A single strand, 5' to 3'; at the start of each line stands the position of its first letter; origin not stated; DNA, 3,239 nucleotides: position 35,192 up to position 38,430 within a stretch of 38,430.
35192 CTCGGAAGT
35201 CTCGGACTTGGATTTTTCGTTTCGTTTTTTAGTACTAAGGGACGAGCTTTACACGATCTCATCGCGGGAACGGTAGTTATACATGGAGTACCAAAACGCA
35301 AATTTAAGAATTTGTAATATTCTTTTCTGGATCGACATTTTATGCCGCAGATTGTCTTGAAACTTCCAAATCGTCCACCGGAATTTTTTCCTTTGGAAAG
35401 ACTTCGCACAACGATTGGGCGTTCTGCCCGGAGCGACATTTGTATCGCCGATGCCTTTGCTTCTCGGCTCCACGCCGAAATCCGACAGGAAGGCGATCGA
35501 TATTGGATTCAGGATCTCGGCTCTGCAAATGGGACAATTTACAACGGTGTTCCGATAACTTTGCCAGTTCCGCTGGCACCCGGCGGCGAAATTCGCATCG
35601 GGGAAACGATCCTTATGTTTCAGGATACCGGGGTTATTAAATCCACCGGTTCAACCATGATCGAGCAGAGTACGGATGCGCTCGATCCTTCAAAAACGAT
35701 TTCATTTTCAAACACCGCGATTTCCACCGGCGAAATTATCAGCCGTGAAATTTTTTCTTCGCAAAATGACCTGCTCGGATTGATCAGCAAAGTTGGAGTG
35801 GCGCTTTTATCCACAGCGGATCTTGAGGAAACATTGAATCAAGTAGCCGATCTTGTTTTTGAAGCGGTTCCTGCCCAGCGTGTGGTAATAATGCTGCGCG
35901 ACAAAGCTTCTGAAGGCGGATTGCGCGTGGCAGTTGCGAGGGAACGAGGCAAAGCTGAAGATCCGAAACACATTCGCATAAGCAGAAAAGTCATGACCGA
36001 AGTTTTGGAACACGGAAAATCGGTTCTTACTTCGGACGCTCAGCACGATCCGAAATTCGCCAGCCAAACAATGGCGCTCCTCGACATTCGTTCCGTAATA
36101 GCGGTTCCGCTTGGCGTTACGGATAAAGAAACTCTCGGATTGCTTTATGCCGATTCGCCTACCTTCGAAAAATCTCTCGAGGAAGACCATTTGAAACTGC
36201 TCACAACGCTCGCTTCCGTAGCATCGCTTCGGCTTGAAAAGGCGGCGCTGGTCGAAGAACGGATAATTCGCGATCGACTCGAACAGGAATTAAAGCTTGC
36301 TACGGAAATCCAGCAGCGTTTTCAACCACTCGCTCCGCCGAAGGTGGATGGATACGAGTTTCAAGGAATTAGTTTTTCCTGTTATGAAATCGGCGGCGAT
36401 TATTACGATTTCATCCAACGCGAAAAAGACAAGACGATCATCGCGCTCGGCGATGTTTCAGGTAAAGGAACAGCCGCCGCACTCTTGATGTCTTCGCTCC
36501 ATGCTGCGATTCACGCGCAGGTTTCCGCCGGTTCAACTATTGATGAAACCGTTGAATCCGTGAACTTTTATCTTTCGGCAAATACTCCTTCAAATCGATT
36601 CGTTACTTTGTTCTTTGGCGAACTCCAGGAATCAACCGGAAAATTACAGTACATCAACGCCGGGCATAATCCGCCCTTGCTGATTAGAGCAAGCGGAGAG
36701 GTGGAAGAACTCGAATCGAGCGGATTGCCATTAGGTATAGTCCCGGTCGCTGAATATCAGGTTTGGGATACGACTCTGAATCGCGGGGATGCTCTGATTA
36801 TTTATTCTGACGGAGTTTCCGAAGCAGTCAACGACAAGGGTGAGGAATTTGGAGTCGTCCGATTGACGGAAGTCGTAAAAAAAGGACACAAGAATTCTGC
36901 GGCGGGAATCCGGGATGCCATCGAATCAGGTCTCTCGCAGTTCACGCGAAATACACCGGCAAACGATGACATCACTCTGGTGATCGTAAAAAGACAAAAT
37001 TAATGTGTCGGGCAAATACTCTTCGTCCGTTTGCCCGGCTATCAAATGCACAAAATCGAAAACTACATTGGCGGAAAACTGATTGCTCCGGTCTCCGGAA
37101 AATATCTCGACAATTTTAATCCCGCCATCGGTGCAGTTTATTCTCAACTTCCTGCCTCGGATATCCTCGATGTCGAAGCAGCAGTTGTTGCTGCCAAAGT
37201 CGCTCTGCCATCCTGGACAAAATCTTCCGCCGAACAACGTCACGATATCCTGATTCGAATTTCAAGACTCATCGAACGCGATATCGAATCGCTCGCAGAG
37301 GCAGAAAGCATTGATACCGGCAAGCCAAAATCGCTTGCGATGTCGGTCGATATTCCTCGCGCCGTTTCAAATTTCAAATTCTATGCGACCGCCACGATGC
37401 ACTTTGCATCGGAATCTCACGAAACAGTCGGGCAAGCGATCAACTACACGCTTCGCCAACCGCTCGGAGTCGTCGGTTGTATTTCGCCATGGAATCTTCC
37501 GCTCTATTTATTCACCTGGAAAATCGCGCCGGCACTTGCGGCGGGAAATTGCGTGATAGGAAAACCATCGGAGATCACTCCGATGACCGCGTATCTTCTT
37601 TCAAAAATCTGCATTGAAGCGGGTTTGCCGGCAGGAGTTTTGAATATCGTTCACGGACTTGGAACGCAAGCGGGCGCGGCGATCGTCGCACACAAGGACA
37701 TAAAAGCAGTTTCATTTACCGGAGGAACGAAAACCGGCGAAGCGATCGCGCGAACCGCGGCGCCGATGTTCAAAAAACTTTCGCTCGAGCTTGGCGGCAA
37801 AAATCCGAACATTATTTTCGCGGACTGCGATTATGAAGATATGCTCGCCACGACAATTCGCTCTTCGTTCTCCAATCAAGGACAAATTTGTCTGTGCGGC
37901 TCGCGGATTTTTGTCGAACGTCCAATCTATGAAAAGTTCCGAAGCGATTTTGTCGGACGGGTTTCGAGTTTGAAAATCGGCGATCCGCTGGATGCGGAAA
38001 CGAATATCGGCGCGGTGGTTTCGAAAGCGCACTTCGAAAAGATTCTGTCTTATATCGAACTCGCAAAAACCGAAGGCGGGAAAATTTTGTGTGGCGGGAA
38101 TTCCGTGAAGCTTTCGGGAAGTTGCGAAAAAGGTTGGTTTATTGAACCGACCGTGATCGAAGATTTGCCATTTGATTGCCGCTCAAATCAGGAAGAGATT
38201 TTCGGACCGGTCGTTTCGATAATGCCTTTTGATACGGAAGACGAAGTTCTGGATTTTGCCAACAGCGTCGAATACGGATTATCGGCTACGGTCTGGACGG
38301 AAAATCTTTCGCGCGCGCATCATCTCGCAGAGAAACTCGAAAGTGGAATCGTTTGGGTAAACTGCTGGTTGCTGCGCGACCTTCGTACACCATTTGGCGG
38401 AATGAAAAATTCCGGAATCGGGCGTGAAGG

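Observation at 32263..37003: Compact phosphothreonine-signalling operon (ZnR-FHA, ZnR-kinase-ZnR-FHA, RDD, FHA-GAF-PP2C) with no recognisable output, divergent from an ABC exporter operon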

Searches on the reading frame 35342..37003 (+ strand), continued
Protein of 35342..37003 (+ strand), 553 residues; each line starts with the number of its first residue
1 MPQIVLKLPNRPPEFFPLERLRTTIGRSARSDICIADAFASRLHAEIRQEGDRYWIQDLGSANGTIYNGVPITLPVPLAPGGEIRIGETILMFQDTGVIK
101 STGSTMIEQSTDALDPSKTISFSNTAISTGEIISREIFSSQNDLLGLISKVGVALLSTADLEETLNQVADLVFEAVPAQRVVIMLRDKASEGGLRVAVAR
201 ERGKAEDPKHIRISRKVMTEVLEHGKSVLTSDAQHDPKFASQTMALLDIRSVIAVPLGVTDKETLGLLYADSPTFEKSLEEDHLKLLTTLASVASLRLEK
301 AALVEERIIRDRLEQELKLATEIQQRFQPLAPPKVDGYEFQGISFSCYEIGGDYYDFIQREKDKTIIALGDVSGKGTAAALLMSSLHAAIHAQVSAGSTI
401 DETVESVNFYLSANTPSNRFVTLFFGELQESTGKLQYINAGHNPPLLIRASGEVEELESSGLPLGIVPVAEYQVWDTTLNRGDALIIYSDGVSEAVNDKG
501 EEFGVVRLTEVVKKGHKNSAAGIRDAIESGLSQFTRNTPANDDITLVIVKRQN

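Call 72: find_encoding_contigs(protein=P0314, flank=9000, max_places=1)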
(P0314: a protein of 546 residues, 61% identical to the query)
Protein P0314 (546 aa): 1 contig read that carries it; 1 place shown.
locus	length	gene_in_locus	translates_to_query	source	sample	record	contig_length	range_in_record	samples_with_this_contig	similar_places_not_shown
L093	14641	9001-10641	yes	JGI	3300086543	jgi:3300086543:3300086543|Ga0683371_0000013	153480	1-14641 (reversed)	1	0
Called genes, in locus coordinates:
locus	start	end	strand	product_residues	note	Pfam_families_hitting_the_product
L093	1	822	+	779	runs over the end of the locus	PF02861:Clp_N (faint), PF13401:AAA_22 (faint), PF20703:nSTAND1 (weak), PF13191:AAA_16, PF23569:NBD_SMAX1 (weak), PF00004:AAA, PF17871:AAA_lid_9, PF07724:AAA_2, +3 more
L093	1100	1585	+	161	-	PF22551:TY-Chap1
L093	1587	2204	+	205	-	PF01121:CoaE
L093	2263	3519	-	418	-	PF04389:Peptidase_M28 (weak), PF01546:Peptidase_M20, PF07687:M20_dimer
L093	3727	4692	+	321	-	PF01522:Polysacc_deac_1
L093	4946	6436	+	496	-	PF03572:Peptidase_S41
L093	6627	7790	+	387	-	PF14306:PUA_2, PF01747:ATP-sulfurylase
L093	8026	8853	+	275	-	PF16697:Yop-YscD_cpl (faint), PF00498:FHA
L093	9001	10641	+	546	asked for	PF13240:Zn_Ribbon_1 (faint), PF00069:Pkinase, PF07714:PK_Tyr_Ser-Thr, PF00498:FHA, PF16697:Yop-YscD_cpl (weak)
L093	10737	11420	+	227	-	PF13240:Zn_Ribbon_1 (weak), PF13248:Zn_ribbon_3 (weak), PF06271:RDD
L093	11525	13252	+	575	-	PF16697:Yop-YscD_cpl, PF00498:FHA, PF01590:GAF, PF13185:GAF_2, PF13492:GAF_3, PF07228:SpoIIE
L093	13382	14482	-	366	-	PF01207:Dus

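Call 85: search_protein_families(library=ncbifam, proteins=[window:35342-37003:+], max_evalue=0.00001)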
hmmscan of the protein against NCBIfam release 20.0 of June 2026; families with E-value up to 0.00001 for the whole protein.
window:35342-37003:+ (553 aa): 9 families
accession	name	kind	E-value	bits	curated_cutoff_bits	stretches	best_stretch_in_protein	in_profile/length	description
NF049868.1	FhaB_Rv0019c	equivalog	6.1e-20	71.9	125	1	16-91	81-156/158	FHA domain-containing protein FhaB/FipA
TIGR02865.1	spore_II_E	equivalog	1.4e-17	63.1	490.8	1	349-550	565-762/764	stage II sporulation protein E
TIGR01817.1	nifA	equivalog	3.1e-14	52.6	528.85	1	148-319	7-180/534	nif-specific transcriptional activator NifA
NF045505.1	RR_RssB_Pseudo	equivalog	2.8e-13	49.7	700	1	315-551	154-391/394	two-component system response regulator RssB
NF041660.2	oxygluDhInhib_OdhI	equivalog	1.6e-12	47.4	200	1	15-93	50-127/130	oxoglutarate dehydrogenase inhibitor Odhl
TIGR03354.1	VI_FHA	hypoth_equivalog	1.9e-08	34.5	120.25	1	23-91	26-99/420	type VI secretion system-associated FHA domain protein TagH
NF052573.1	HisKinEspAMyxo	equivalog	2.6e-08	32.4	1400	1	14-102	39-128/755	serine histidine kinase EspA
NF038263.1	prot_phos_SiaA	equivalog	7e-07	28.2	700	1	350-547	449-653/658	biofilm regulation protein phosphatase SiaA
NF033760.1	gliding_GltG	equivalog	1.2e-06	27.4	650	1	24-97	27-100/650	adventurous gliding motility protein GltG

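Call 86: search_protein_families(library=padloc, proteins=[window:35342-37003:+], max_evalue=0.001)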
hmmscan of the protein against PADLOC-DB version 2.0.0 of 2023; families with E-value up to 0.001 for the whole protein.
window:35342-37003:+ (553 aa): 0 families

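Call 88: predict_structure(alignment_id=A7)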
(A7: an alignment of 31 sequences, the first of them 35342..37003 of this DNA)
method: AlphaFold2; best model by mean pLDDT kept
length: 553 residues; sequences in the alignment: 31
mean_pLDDT: 74.2   pTM: 0.47
mean pLDDT of the five models: 74.2, 71.5, 68.6, 65.5, 65.2
residues with pLDDT >= 90: 71; 70-90: 317; 50-70: 111; < 50: 54
segments of 3 or more residues with pLDDT < 50: 98-139, 232-240
pLDDT, mean of each block of 10 residues (from residue 1): 81 83 81 71 77 81 79 82 84 66 29 30 30 35 51 57 80 81 83 81 76 74 77 43 59 77 78 66 76 74 66 63 61 82 65 80 87 75 84 88 90 75 92 92 91 87 82 91 91 80 86 88 87 68 82 85
secondary structure, 60 per line:
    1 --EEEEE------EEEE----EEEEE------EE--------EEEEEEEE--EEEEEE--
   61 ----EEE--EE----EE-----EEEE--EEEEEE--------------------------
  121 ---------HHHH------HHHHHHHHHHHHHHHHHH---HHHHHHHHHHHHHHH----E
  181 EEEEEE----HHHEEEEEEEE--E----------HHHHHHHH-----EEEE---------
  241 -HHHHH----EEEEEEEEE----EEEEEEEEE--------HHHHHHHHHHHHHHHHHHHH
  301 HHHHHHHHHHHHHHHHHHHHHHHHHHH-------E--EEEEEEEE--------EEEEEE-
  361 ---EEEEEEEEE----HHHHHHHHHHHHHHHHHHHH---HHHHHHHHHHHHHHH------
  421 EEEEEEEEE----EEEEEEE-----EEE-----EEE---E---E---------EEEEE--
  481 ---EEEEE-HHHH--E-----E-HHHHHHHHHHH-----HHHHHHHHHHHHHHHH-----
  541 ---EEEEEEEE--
elements in order: E3-7 E14-17 E22-26 E43-50 E53-58 E65-67 E83-86 E89-94 H130-133 H140-157 H161-175 E180-186 E194-201 H215-222 E228-231 H242-246 E251-259 E264-272 H281-327 E338-345 E354-359 E364-372 H377-396 H400-414 E421-429 E434-440 E446-448 E454-456 E474-478 E484-488 H490-493 H504-514 H520-535 E544-551

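Call 90: search_protein_families(library=pfam, proteins=[L036:373-2856:+, L042:5072-5602:+, L042:7291-8202:+, L043:11636-12883:+, L043:8107-9768:-, L044:8536-9831:+, L059:4439-6598:+, L059:8507-9691:+, L074:3703-5700:+, L084:11688-12740:-], max_evalue=0.001)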
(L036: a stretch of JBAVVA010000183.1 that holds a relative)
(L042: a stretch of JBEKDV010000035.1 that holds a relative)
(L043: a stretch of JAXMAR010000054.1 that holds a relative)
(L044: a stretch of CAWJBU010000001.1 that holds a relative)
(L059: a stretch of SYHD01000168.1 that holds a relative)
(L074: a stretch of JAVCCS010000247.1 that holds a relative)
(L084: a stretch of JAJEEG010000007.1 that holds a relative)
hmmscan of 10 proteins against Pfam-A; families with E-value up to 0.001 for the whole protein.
L036:373-2856:+ (827 aa): 3 families
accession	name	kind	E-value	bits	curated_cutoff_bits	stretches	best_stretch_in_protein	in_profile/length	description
PF03219.20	TLC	-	4.2e-11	42.8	21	1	105-417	136-478/491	TLC ATP/ADP transporter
PF07690.21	MFS_1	-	1.4e-07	31.2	33.4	1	29-335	1-297/347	Major Facilitator Superfamily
PF13646.12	HEAT_2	-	4e-07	30.7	27.7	1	615-690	12-87/88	HEAT repeats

L042:5072-5602:+ (176 aa): 1 family
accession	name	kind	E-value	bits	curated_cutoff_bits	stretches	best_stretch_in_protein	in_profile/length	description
PF01475.25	FUR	-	9.2e-27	94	23.1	1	12-127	1-114/121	Ferric uptake regulator family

L042:7291-8202:+ (303 aa): 0 families

L043:11636-12883:+ (415 aa): 2 families
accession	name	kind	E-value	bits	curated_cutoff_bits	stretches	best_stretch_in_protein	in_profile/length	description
PF13519.12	VWA_2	-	3.2e-07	31.4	27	1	203-322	1-107/107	von Willebrand factor type A domain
PF00092.34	VWA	-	0.00028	21.6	23.8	0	204-325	3-117/174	von Willebrand factor type A domain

L043:8107-9768:- (553 aa): 5 families
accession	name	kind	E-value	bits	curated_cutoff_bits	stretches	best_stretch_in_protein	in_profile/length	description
PF13646.12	HEAT_2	-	3.1e-12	47.1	27.7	1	460-547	3-88/88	HEAT repeats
PF07596.16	SBP_bac_10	-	9.1e-12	46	23.3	1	156-190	1-35/268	Protein of unknown function (DUF1559)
PF07963.17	N_methyl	-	8.3e-07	28.8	21.2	1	128-151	3-26/27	Prokaryotic N-terminal methylation motif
PF02985.28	HEAT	-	1.1e-05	25.6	23.5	0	490-518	1-29/31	HEAT repeat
PF04542.20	Sigma70_r2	-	0.00025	21.2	24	1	2-54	10-64/71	Sigma-70 region 2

L044:8536-9831:+ (431 aa): 1 family
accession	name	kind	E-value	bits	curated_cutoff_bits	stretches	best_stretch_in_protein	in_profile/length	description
PF14067.11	LssY_C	-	2.4e-45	154.9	25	1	233-414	3-187/188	LssY C-terminus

L059:4439-6598:+ (719 aa): 0 families

L059:8507-9691:+ (394 aa): 1 family
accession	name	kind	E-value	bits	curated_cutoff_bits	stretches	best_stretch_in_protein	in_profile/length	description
PF13519.12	VWA_2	-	2.6e-08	34.9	27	1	181-300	1-107/107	von Willebrand factor type A domain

L074:3703-5700:+ (665 aa): 18 families
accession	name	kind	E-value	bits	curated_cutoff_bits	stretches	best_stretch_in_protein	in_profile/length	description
PF13646.12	HEAT_2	-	2.6e-74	246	27.7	5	463-543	5-87/88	HEAT repeats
PF00069.31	Pkinase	-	1.3e-55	189.1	31.7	1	13-261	1-252/263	Protein kinase domain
PF07714.23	PK_Tyr_Ser-Thr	-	2.6e-37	129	23.1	1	14-260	2-248/258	Protein tyrosine and serine/threonine kinase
PF02985.28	HEAT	-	8.5e-32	106.6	23.5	0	459-482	2-25/31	HEAT repeat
PF13513.12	HEAT_EZ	-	5.9e-29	100.4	27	0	457-483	28-54/55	HEAT-like repeat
PF03130.22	HEAT_PBS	-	6.8e-24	82.1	20.9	0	473-497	1-25/27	PBS lyase HEAT-like repeat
PF12717.13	Cnd1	-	4e-21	76.2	26.4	2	460-573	24-141/162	non-SMC mitotic condensation complex subunit 1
PF00514.29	Arm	-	2.4e-13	50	20.6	0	584-608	13-37/41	Armadillo/beta-catenin-like repeat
PF01602.26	Adaptin_N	-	4.1e-10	39.3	37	1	366-642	90-293/524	Adaptin N terminal region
PF03109.22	ABC1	-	9.9e-09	35.1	22.9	1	87-160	144-217/244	ABC1 atypical kinase-like domain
PF20168.4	PDS5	-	1.9e-07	29.8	27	0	358-422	324-387/1053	Sister chromatid cohesion protein PDS5 protein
PF21581.3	SCD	-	2.5e-07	31.3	27.5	0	461-492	34-66/75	Stromalin conservative domain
PF14663.11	RasGEF_N_2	-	2.8e-05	24.8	27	0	615-643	6-34/108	Rapamycin-insensitive companion of mTOR RasGEF_N domain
PF01636.29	APH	-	4.8e-05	23.7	23.2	0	115-157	154-197/239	Phosphotransferase enzyme family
PF11838.14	ERAP1_C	-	7.3e-05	22.8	38.2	0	435-537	157-265/318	ERAP1-like C-terminal domain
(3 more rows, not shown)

L084:11688-12740:- (350 aa): 6 families
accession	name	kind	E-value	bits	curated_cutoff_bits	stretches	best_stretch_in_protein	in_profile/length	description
PF01408.29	GFO_IDH_MocA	-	6.7e-28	98.2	24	1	4-122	1-119/120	Oxidoreductase family, NAD-binding Rossmann fold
PF22725.1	GFO_IDH_MocA_C3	-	4e-19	69.3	27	1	133-253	3-124/124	GFO/IDH/MocA C-terminal domain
PF02894.22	GFO_IDH_MocA_C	-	1e-10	42.3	22.9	1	162-328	24-218/218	Oxidoreductase family, C-terminal alpha/beta domain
PF00044.30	Gp_dh_N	-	7.9e-06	26.5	31.7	1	5-60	2-57/101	Glyceraldehyde 3-phosphate dehydrogenase, NAD binding domain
PF03447.22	NAD_binding_3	-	4.9e-05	24.5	24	1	10-121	1-115/116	Homoserine dehydrogenase, NAD binding domain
PF22685.1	Gal80p_C-like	-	0.00014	22.5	29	1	132-211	4-87/152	Gal80p, C-terminal domain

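Call 91: search_solved_structures(query=window:35342-37003:+, max_evalue=0.00001)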
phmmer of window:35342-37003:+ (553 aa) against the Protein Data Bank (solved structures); distinct sequences matched with E-value up to 0.00001: 19.
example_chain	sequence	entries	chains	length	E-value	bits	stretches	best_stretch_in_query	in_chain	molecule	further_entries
3ke6_A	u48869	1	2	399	2.2e-23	86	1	349-551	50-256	Protein Rv1364c/MT1410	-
3es2_A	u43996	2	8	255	1e-11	47.5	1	312-498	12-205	Probable two-component response regulator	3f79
6i2q_B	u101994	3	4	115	1.7e-11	46.8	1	5-94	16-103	Glycogen accumulation regulator GarA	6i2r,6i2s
3eq2_A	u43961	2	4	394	2.1e-11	46.5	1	310-498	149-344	Probable two-component response regulator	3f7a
8p5r_G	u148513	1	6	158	4.3e-11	45.5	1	5-94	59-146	Glycogen accumulation regulator GarA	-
5mqh_A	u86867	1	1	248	8.6e-11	44.5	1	350-550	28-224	Serine phosphatase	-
2kkl_A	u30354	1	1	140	3.1e-10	42.7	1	5-94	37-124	Uncharacterized protein Mb1858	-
3t91_A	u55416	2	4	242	3.8e-10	42.4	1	350-550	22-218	Stage II sporulation protein E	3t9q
2kfu_A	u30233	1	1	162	3.9e-10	42.4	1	5-94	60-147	Rv1827 pThr 22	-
6i2p_D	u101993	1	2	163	3.9e-10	42.3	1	5-94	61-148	Glycogen accumulation regulator GarA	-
7rj3_A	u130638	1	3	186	5.3e-10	41.9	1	5-94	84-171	Glycogen accumulation regulator GarA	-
5ucg_A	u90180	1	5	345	1e-09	41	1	350-550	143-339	Stage II sporulation protein E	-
2kb3_A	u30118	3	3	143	1.7e-08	36.9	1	5-93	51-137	Oxoglutarate dehydrogenase inhibitor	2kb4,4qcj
8p5x_G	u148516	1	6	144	1.8e-08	36.9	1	5-93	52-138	Oxoglutarate dehydrogenase inhibitor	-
6hbz_A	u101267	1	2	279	3.2e-07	32.7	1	9-114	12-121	GGDEF domain protein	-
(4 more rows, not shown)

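Call 99: find_related_loci(query=A8, collection=metagenome_contigs, flank=10000)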
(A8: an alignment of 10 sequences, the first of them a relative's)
Query A8 (442 aa) in metagenome_contigs; peptide patterns used: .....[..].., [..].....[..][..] (x = any residue, [..] = any of these).
600 stretches matched a pattern (row limit reached: there are more); 360 encode a relative of the query (tblastn E <= 1e-3); the best 80 are kept; 80 distinct loci.
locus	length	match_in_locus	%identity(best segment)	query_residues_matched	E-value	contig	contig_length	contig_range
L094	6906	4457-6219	70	2-442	0e+0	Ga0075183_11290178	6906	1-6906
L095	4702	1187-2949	70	2-442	0e+0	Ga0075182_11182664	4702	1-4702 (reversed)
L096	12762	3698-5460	70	2-442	0e+0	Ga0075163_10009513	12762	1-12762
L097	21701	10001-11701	68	1-441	0e+0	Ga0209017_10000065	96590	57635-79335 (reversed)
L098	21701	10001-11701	68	1-441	0e+0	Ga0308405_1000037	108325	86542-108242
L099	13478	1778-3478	68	1-441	0e+0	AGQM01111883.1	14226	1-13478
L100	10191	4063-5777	67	1-441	0e+0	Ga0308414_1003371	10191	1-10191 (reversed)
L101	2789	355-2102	67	6-442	0e+0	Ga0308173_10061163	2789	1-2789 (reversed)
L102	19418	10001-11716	67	1-441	0e+0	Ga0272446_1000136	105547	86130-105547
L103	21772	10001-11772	66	6-441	0e+0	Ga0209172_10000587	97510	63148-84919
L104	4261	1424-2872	59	6-442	0e+0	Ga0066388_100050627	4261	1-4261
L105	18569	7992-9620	59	6-442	0e+0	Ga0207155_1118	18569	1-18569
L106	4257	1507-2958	58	6-442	0e+0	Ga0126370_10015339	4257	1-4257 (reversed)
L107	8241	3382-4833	58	6-442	0e+0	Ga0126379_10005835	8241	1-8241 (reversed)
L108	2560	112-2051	60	2-441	0e+0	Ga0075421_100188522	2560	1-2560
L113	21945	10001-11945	61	6-441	2e-177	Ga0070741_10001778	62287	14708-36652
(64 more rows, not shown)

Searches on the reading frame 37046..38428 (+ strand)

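Call 51: search_protein_families(library=pfam, proteins=[window:37046-38428:+], max_evalue=0.0001)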
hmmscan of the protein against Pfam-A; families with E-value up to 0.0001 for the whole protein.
window:37046-38428:+ (461 aa): 1 family
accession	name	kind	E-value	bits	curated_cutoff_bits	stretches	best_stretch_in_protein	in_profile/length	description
PF00171.27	Aldedh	-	3.2e-160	534.1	23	1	19-461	7-446/461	Aldehyde dehydrogenase family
